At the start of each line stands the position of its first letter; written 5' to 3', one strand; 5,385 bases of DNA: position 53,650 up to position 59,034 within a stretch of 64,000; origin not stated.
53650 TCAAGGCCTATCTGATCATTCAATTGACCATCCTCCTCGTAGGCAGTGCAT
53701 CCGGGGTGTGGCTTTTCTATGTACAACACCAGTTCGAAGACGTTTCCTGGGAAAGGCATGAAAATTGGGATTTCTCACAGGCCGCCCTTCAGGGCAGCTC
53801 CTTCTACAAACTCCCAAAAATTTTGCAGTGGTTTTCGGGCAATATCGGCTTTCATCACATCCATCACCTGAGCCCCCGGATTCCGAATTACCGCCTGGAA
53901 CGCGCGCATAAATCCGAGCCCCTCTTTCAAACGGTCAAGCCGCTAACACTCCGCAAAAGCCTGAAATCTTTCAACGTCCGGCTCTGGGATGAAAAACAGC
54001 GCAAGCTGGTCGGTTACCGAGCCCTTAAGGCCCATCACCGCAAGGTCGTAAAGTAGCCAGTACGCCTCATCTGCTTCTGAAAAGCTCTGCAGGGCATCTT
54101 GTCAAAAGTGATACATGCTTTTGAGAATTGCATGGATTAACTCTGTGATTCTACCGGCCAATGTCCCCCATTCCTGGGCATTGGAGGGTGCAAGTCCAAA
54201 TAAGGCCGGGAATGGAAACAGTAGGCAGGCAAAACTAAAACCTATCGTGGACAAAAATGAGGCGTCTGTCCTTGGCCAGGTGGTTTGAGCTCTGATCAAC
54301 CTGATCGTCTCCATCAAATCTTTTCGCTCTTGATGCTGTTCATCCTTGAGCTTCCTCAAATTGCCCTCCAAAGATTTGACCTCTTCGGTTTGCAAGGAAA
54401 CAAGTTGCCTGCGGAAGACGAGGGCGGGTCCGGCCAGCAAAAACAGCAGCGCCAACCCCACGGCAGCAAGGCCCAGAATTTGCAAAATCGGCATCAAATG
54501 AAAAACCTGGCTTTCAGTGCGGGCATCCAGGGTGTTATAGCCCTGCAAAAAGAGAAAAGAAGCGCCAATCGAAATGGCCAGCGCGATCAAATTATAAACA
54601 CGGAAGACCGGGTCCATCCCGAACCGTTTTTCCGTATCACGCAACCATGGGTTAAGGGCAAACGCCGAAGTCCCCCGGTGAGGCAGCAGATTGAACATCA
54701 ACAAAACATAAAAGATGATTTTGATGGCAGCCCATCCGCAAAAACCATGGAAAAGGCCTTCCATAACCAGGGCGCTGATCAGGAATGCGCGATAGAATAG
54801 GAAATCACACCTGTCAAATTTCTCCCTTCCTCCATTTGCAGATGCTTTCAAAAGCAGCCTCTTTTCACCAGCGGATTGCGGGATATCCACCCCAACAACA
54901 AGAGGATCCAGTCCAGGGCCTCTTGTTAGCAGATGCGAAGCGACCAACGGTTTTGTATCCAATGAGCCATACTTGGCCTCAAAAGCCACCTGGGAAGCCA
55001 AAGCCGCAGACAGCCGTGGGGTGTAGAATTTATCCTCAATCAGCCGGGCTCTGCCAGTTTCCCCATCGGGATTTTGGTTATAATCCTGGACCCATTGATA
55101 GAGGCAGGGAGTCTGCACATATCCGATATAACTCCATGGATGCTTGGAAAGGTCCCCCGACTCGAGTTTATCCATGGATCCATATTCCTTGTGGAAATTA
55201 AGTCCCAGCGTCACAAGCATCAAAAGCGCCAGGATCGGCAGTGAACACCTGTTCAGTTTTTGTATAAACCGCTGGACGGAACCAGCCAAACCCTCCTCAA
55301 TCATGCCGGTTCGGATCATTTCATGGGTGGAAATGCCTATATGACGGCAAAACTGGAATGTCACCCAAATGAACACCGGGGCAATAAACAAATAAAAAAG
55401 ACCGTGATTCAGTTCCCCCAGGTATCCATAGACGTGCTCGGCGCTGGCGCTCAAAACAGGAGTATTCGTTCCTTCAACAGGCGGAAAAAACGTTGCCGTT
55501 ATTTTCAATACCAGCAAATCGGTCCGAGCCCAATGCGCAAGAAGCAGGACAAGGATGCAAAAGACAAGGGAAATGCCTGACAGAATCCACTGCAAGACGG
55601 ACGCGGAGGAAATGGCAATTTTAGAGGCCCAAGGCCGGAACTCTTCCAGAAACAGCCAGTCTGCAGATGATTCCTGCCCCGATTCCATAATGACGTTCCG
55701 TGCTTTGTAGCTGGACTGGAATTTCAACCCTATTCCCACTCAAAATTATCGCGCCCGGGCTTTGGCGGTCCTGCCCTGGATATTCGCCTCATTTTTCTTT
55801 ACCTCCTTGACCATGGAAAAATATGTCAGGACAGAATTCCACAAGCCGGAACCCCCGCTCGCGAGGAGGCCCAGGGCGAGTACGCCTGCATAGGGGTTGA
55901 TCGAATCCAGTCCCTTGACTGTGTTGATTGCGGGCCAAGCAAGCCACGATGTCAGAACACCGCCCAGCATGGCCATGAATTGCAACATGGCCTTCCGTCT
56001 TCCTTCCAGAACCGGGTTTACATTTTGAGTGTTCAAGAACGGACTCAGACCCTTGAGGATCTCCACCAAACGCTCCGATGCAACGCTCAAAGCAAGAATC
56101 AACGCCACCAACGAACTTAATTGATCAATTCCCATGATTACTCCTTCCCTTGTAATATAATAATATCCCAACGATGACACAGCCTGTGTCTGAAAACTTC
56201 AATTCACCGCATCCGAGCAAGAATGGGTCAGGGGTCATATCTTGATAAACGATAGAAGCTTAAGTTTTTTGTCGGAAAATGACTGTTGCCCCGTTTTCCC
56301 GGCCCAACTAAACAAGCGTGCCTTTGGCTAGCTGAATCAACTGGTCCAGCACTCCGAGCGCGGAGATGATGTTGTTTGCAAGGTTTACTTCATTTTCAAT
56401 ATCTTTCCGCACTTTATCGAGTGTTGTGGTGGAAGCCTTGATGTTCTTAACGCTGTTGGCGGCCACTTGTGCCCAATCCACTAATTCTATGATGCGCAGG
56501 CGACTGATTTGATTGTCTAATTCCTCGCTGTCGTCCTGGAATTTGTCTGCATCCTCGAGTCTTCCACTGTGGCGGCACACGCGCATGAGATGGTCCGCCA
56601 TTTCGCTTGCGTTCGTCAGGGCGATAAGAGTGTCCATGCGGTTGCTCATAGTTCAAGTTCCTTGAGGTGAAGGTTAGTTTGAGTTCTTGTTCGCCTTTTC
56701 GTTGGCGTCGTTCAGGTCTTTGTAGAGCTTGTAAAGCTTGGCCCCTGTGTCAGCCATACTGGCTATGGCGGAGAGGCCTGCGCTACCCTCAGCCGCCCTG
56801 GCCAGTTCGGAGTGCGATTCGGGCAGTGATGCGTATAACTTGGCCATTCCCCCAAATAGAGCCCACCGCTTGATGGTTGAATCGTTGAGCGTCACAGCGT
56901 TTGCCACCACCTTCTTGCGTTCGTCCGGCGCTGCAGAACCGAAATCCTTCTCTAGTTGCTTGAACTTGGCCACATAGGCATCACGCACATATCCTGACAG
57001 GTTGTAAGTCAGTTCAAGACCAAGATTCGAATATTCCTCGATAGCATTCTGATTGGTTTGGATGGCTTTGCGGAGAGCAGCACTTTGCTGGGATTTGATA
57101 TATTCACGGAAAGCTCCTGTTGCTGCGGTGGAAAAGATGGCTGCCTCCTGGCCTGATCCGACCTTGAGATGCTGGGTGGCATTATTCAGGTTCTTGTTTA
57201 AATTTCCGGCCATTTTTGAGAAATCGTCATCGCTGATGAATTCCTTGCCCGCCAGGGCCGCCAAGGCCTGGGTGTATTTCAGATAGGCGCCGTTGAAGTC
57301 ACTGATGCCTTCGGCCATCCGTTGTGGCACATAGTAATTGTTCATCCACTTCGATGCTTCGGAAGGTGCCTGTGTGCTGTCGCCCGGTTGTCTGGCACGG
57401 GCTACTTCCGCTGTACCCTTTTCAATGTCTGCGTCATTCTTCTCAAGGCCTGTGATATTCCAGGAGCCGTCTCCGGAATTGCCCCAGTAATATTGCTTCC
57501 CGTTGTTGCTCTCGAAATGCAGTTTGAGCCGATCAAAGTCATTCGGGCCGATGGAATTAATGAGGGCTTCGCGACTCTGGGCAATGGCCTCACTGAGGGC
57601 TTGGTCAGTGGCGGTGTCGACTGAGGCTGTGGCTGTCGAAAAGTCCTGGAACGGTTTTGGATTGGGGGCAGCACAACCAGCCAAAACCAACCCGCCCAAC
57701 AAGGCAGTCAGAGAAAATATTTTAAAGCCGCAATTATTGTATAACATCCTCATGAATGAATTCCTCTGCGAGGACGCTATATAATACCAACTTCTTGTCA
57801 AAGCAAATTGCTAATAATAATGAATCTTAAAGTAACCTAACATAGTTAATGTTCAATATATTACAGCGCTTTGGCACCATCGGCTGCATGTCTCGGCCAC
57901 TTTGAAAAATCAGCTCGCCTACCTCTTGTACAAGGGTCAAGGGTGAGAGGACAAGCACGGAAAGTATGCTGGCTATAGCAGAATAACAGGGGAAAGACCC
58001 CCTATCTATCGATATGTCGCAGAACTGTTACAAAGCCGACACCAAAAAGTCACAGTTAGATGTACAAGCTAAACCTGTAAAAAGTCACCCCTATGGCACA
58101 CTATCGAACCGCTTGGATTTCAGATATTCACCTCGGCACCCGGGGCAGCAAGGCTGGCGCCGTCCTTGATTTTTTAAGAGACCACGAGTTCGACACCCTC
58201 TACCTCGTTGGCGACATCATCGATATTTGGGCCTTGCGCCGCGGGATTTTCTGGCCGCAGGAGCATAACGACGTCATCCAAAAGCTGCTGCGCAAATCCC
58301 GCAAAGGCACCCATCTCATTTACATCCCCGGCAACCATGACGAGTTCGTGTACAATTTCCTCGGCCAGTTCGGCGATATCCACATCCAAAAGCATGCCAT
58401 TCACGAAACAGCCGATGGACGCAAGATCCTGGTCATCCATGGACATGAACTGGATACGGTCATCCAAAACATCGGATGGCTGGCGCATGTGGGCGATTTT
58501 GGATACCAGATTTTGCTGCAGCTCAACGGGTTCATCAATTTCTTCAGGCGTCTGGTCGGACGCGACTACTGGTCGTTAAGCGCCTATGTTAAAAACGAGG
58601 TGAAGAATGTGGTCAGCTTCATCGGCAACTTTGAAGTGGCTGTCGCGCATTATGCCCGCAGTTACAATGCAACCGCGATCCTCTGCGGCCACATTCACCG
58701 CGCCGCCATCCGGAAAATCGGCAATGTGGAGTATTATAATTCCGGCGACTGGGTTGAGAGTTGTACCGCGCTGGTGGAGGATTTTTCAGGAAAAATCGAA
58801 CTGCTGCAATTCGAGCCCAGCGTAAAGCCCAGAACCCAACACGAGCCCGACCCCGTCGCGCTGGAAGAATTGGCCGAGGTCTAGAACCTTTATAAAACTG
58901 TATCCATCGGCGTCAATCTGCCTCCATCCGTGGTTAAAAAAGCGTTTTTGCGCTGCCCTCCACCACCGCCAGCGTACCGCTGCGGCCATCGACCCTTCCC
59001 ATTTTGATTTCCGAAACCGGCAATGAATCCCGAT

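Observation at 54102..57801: Low-GC four-gene envelope operon with no recognisable family membership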

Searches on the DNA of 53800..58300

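Call 103: search_rna_families(source=window, start=53800, end=58300, threshold=evalue, max_evalue=1)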
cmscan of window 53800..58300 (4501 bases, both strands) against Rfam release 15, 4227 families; matches with E-value up to 1: 0.
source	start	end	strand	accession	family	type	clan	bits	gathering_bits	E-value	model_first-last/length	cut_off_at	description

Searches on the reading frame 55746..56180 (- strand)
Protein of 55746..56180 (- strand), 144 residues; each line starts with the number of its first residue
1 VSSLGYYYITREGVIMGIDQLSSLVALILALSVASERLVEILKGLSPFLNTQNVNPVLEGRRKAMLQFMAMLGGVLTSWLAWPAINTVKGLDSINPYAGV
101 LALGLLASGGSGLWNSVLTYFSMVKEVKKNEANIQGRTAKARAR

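Call 3: search_protein_families(library=pfam, proteins=[window:55746-56180:-], max_evalue=1)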
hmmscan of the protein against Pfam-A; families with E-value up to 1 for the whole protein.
window:55746-56180:- (144 aa): 1 family
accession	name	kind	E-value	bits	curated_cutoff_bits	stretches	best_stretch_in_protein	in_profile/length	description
PF22083.2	I-HmuI_NUMOD-like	-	0.23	11.5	27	1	49-63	24-38/46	DNA endonuclease I-HmuI-like, NUMOD-like domain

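Call 4: search_protein_families(library=padloc, proteins=[window:55746-56180:-], max_evalue=1)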
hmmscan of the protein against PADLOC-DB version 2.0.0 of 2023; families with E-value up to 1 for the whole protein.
window:55746-56180:- (144 aa): 0 families

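Call 5: search_protein_families(library=ncbifam, proteins=[window:55746-56180:-], max_evalue=1)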
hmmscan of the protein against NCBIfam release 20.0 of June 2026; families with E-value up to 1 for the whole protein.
window:55746-56180:- (144 aa): 0 families

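Call 6: search_protein_families(library=phrogs, proteins=[window:55746-56180:-], max_evalue=1)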
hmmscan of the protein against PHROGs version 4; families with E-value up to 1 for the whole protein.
window:55746-56180:- (144 aa): 1 family
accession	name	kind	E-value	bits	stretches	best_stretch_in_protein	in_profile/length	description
phrog_20258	-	unknown function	0.031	15.5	1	23-128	2-95/99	-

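Call 53: search_dna_similar(query=window:55746-56135:-, collection=phages, mode=protein, max_evalue=1, max_rows=15)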
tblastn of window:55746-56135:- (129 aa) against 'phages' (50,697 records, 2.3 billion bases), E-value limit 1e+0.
No match.

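Call 55: find_related_loci(query=window:55746-56135:-, collection=viral_contigs, flank=5000)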
Query window:55746-56135:- (129 aa) in viral_contigs; peptide patterns used: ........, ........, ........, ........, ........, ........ (x = any residue, [..] = any of these).
12 stretches matched a pattern, but none encodes a relative of the query by tblastn (E <= 1e-3).

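Call 87: find_related_loci(query=window:55746-56135:-, collection=metagenome_contigs, flank=6000)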
Query window:55746-56135:- (129 aa) in metagenome_contigs; peptide patterns used: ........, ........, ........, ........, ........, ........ (x = any residue, [..] = any of these).
162 stretches matched a pattern; 8 encode a relative of the query (tblastn E <= 1e-3); 8 distinct loci.
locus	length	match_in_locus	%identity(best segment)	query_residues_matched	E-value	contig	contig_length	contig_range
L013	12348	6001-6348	48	1-118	7e-32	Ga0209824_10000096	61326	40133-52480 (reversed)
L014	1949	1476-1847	48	1-125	2e-28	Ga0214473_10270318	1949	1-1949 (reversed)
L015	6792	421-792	48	1-125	2e-28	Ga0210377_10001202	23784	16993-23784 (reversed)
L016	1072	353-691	45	1-117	5e-24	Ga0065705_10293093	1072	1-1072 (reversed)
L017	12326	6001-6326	50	1-122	2e-18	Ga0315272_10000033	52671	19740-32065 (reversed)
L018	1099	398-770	51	1-125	1e-16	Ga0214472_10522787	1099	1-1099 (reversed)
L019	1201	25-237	43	44-117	3e-12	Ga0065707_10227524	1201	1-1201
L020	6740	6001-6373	51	1-125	4e-17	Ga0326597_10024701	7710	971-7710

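Call 94: search_protein_families(library=pfam, proteins=[L013:5129-5635:+, L013:5648-5986:+, L013:6001-6378:+, L013:6491-8137:+, L013:8251-10449:+, L013:3461-5074:+, L013:2488-3402:+, L017:6519-7544:+, L017:7547-8053:+, L017:8116-9639:+], max_evalue=0.01)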
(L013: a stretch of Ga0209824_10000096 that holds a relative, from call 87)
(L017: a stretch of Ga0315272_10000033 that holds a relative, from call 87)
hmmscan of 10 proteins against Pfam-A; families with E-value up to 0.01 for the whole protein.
L013:5129-5635:+ (168 aa): 0 families

L013:5648-5986:+ (112 aa): 0 families

L013:6001-6378:+ (125 aa): 0 families

L013:6491-8137:+ (548 aa): 1 family
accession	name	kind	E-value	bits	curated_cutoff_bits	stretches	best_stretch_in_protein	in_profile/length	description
PF13091.12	PLDc_2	-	1.1e-21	77.5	27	2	186-319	5-132/132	PLD-like domain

L013:8251-10449:+ (732 aa): 3 families
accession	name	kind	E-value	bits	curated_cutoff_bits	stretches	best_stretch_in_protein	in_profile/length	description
PF21419.2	RoxA-like_Cyt-c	-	2.3e-18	65.9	26.7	1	637-675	2-39/39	RoxA-like, cytochrome c-like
PF00034.26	Cytochrom_C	-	3e-08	35.3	21.3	0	498-539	3-42/90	Cytochrome c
PF13442.11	Cytochrome_CBB3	-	1e-07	32.6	27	0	498-526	5-25/68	Cytochrome C oxidase, cbb3-type, subunit III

L013:3461-5074:+ (537 aa): 1 family
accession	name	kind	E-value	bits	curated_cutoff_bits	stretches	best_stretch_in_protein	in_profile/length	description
PF00264.25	Tyrosinase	-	1.2e-32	114.4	22.6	2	75-180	3-65/214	Common central domain of tyrosinase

L013:2488-3402:+ (304 aa): 0 families

L017:6519-7544:+ (341 aa): 1 family
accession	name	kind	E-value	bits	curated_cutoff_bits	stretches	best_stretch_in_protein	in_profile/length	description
PF00882.24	Zn_dep_PLPC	-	2.3e-17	63.9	26.8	1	15-160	1-128/167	Zinc dependent phospholipase C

L017:7547-8053:+ (168 aa): 0 families

L017:8116-9639:+ (507 aa): 0 families

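Call 115: search_solved_structures(query=window:55746-56135:-, max_evalue=1)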
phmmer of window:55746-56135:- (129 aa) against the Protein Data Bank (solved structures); distinct sequences matched with E-value up to 1: 0.

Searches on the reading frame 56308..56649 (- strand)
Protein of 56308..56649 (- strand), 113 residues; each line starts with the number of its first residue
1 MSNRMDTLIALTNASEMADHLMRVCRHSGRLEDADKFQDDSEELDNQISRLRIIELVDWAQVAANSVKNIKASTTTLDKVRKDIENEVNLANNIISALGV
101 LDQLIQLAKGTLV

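Call 3: search_protein_families(library=pfam, proteins=[window:56308-56649:-], max_evalue=1)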
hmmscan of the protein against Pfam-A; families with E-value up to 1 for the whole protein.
window:56308-56649:- (113 aa): 1 family
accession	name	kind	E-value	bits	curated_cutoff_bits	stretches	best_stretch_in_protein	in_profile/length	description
PF15539.11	CAF1-p150_C2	-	0.097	12.4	27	1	19-68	214-265/288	CAF1 complex subunit p150, region binding to CAF1-p60 at C-term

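Call 4: search_protein_families(library=padloc, proteins=[window:56308-56649:-], max_evalue=1)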
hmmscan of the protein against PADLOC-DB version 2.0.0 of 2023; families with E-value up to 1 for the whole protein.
window:56308-56649:- (113 aa): 1 family
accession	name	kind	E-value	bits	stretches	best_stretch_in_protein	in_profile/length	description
PDLC02182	Drt5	-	0.0056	14.1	1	20-89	75-145/370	-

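Call 5: search_protein_families(library=ncbifam, proteins=[window:56308-56649:-], max_evalue=1)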
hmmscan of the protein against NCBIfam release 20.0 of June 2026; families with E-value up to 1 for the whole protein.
window:56308-56649:- (113 aa): 1 family
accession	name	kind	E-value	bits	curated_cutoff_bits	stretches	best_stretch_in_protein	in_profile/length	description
NF040561.1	PrimPol_Msp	equivalog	0.045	12.3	200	1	40-109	316-384/515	CRISPR-associated primase-polymerase type A1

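Call 6: search_protein_families(library=phrogs, proteins=[window:56308-56649:-], max_evalue=1)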
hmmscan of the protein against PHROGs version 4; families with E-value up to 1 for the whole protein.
window:56308-56649:- (113 aa): 1 family
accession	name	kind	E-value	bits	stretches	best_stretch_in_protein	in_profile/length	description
phrog_8993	-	unknown function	0.14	12.8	1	57-107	148-197/242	-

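Call 114: search_solved_structures(query=window:56308-56649:-, max_evalue=1)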
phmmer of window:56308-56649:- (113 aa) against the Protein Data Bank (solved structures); distinct sequences matched with E-value up to 1: 3.
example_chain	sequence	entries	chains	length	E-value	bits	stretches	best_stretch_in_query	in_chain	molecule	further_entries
8xon_H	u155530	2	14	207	0.28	15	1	70-108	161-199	ATP-dependent Clp protease proteolytic subunit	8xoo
8xn4_H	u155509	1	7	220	0.32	14.8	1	70-108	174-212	ATP-dependent Clp protease proteolytic subunit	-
8xop_H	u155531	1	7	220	0.32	14.8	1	70-108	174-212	ATP-dependent Clp protease proteolytic subunit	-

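Call 118: find_related_loci(query=window:56308-56649:-, collection=viral_contigs, flank=5000)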
Query window:56308-56649:- (113 aa) in viral_contigs; peptide patterns used: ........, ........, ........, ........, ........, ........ (x = any residue, [..] = any of these).
9 stretches matched a pattern, but none encodes a relative of the query by tblastn (E <= 1e-3).

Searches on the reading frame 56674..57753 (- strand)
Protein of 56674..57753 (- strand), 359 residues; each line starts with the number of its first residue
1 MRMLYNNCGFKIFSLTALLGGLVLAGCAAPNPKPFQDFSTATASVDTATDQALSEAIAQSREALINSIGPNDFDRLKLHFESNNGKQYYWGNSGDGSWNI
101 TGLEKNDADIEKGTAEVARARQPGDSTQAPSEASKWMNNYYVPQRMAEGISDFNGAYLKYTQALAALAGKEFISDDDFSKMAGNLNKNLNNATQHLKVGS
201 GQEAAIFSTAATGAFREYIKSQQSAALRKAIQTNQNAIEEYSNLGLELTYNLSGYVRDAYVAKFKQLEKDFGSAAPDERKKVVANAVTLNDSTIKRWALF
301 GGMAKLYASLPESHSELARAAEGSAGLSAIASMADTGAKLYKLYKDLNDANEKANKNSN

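Call 3: search_protein_families(library=pfam, proteins=[window:56674-57753:-], max_evalue=1)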
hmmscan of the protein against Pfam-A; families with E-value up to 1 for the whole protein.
window:56674-57753:- (359 aa): 1 family
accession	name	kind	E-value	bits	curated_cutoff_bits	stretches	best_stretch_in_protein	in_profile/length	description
PF17863.7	AAA_lid_2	-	0.024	14.8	22.7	1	158-182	22-46/74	AAA lid domain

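Call 4: search_protein_families(library=padloc, proteins=[window:56674-57753:-], max_evalue=1)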
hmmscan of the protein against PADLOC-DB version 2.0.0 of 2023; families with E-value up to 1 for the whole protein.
window:56674-57753:- (359 aa): 0 families

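Call 5: search_protein_families(library=ncbifam, proteins=[window:56674-57753:-], max_evalue=1)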
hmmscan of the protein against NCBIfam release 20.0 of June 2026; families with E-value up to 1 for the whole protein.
window:56674-57753:- (359 aa): 0 families

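Call 6: search_protein_families(library=phrogs, proteins=[window:56674-57753:-], max_evalue=1)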
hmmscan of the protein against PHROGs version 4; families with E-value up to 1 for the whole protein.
window:56674-57753:- (359 aa): 1 family
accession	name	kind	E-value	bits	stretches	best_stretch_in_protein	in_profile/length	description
phrog_17716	-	unknown function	0.78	11.6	0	256-292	11-47/101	-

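Call 14: find_homologous_proteins(query=window:56674-57753:-)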
Query window:56674-57753:- (359 aa): 1 proteins with E <= 0.001 among 8000 candidates.
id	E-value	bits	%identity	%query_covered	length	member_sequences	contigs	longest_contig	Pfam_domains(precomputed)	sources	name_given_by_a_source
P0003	4.1e-218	741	100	95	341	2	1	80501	-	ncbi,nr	ncbi:MAG: hypothetical protein PHD76_05090 [Methylacidiphilales bacterium]|nr:hypothetical protein [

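Call 113: search_solved_structures(query=window:56674-57753:-, max_evalue=1)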
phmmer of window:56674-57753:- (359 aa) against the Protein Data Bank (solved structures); distinct sequences matched with E-value up to 1: 1.
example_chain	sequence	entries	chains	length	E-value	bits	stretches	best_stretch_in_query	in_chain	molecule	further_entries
4rzp_A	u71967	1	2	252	0.26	13.7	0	271-348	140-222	Engineered Protein OR366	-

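Call 117: find_related_loci(query=window:56674-57753:-, collection=viral_contigs, flank=5000)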
Query window:56674-57753:- (359 aa) in viral_contigs; peptide patterns used: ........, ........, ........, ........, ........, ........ (x = any residue, [..] = any of these).
9 stretches matched a pattern, but none encodes a relative of the query by tblastn (E <= 1e-3).

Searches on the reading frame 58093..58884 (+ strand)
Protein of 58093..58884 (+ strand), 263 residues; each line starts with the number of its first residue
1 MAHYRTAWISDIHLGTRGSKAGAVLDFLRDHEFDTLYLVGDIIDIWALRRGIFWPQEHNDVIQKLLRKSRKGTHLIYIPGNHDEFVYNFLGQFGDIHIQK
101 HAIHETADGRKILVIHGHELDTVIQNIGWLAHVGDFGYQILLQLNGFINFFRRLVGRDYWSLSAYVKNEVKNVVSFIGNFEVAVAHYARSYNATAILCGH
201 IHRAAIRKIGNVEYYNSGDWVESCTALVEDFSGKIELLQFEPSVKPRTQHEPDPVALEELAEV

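Call 84: search_protein_families(library=pfam, proteins=[window:58093-58884:+], max_evalue=0.001)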
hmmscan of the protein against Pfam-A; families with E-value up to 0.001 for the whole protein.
window:58093-58884:+ (263 aa): 2 families
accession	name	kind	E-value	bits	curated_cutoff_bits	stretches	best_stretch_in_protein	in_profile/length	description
PF12850.12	Metallophos_2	-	1.6e-11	44.9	27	1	7-124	4-96/154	Calcineurin-like phosphoesterase superfamily domain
PF00149.33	Metallophos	-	8e-10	39.9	21.5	1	5-203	2-190/191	Calcineurin-like phosphoesterase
